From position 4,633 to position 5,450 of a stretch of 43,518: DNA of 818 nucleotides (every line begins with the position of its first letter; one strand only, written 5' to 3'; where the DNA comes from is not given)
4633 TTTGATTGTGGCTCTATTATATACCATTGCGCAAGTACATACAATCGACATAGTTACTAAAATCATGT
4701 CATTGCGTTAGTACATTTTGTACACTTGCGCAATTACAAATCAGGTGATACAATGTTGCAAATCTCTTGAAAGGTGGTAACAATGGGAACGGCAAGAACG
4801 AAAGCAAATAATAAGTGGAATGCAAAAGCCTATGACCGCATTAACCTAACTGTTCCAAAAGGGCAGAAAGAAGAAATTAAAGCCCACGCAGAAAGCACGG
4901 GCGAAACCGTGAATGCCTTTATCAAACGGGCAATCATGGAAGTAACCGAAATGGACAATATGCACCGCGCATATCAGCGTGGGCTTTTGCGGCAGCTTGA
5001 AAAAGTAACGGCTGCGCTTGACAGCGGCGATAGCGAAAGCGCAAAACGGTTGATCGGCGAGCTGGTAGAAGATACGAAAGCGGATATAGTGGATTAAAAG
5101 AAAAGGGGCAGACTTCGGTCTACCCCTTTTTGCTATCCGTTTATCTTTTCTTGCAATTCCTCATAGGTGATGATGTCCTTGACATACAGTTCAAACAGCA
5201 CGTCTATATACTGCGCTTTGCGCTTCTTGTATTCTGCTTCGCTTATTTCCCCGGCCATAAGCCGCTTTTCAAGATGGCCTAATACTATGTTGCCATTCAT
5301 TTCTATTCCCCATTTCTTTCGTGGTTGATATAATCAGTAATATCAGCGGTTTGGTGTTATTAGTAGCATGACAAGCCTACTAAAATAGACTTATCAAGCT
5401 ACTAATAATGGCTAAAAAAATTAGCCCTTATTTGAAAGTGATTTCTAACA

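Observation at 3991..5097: Regulatory cassette duplicated in inverted orientation with swapped endonuclease cargo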

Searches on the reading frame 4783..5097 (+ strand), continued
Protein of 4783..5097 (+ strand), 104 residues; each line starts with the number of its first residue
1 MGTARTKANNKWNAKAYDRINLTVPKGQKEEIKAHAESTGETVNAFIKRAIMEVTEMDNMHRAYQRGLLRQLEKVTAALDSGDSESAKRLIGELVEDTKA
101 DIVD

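Call 71: find_encoding_contigs(protein=P0002, flank=2500, max_places=4)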
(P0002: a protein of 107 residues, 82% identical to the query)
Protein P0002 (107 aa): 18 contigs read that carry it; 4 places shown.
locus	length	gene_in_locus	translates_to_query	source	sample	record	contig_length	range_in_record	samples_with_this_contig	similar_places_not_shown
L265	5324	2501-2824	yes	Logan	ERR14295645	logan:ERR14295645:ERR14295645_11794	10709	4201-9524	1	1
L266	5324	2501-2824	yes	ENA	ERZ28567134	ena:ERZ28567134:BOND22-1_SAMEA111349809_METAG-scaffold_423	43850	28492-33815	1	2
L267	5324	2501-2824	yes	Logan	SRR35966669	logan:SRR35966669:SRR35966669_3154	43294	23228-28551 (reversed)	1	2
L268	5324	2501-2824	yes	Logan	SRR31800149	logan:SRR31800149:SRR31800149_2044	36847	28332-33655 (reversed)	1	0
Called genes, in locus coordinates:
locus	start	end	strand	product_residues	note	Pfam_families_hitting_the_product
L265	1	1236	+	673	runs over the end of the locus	PF05895:DUF859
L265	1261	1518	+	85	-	-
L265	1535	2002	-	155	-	-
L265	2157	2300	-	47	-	-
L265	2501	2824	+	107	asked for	PF10723:RepB-RCR_reg (weak)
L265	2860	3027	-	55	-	PF09851:SHOCT (faint)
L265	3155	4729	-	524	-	PF00239:Resolvase, PF07508:Recombinase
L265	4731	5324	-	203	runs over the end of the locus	-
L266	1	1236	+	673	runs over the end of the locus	PF05895:DUF859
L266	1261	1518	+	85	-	-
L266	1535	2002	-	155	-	-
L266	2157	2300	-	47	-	-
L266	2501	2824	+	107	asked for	PF10723:RepB-RCR_reg (weak)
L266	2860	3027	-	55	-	PF09851:SHOCT (faint)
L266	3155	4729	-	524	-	PF00239:Resolvase, PF07508:Recombinase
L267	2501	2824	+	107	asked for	PF10723:RepB-RCR_reg (weak)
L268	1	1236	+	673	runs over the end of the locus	PF05895:DUF859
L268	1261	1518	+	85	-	-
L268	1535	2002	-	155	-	-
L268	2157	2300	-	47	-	-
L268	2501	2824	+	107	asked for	PF10723:RepB-RCR_reg (weak)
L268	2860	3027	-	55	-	PF09851:SHOCT (faint)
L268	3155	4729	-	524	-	PF00239:Resolvase, PF07508:Recombinase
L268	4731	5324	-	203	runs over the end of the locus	-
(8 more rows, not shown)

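Call 72: find_encoding_contigs(protein=P0019, flank=2500, max_places=3)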
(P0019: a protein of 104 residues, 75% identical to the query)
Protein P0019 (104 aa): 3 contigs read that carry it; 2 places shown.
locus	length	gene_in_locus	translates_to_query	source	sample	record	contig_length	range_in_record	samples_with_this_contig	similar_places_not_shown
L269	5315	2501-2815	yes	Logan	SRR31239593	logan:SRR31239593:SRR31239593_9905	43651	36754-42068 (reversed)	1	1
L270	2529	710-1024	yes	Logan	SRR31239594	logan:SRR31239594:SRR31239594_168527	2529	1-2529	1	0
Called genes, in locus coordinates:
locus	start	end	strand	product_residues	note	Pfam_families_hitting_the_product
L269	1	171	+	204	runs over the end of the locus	-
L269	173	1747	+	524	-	PF00239:Resolvase, PF07508:Recombinase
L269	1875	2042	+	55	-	PF09851:SHOCT (faint)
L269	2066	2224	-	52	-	-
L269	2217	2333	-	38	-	-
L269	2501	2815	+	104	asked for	-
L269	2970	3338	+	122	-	-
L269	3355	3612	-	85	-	-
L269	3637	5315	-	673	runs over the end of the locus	PF05895:DUF859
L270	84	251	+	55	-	PF09851:SHOCT (faint)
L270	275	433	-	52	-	-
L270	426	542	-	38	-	-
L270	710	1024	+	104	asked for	-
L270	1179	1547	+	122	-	-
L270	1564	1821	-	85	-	-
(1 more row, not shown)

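Call 73: find_encoding_contigs(protein=P0074, flank=2500, max_places=3)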
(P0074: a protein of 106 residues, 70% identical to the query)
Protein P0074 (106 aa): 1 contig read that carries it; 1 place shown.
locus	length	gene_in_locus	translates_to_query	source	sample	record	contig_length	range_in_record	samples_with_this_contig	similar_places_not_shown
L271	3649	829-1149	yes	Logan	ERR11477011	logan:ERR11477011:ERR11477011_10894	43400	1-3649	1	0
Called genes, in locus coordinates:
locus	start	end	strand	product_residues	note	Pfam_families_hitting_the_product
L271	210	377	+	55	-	PF09851:SHOCT (faint)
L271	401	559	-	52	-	-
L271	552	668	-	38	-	-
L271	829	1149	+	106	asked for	-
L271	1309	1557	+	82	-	-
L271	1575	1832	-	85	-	-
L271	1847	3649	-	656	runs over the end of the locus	PF05895:DUF859, PF21882:Gp53-like_C (weak)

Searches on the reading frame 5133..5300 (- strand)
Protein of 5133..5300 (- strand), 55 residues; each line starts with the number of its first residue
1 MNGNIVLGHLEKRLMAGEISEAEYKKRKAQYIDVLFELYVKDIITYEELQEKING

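Call 7: search_protein_families(library=pfam, proteins=[window:5133-5300:-], max_evalue=0.1)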
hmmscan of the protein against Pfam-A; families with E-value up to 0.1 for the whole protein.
window:5133-5300:- (55 aa): 3 families
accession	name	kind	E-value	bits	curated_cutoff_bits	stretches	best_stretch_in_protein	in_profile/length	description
PF09851.14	SHOCT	-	3.6e-05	23.8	27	1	10-30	6-26/28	Short C-terminal domain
PF05120.17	GvpG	-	0.0004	20.9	30.6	1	7-33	37-63/67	Gas vesicle protein G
PF18495.6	VbhA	-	0.046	14.1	25.9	0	12-27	28-43/47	Antitoxin VbhA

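Call 8: search_protein_families(library=phrogs, proteins=[window:5133-5300:-], max_evalue=0.1)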
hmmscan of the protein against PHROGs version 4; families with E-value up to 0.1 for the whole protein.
window:5133-5300:- (55 aa): 1 family
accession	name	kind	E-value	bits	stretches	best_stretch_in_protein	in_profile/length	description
phrog_9378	-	unknown function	0.059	14.4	1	35-52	17-34/45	-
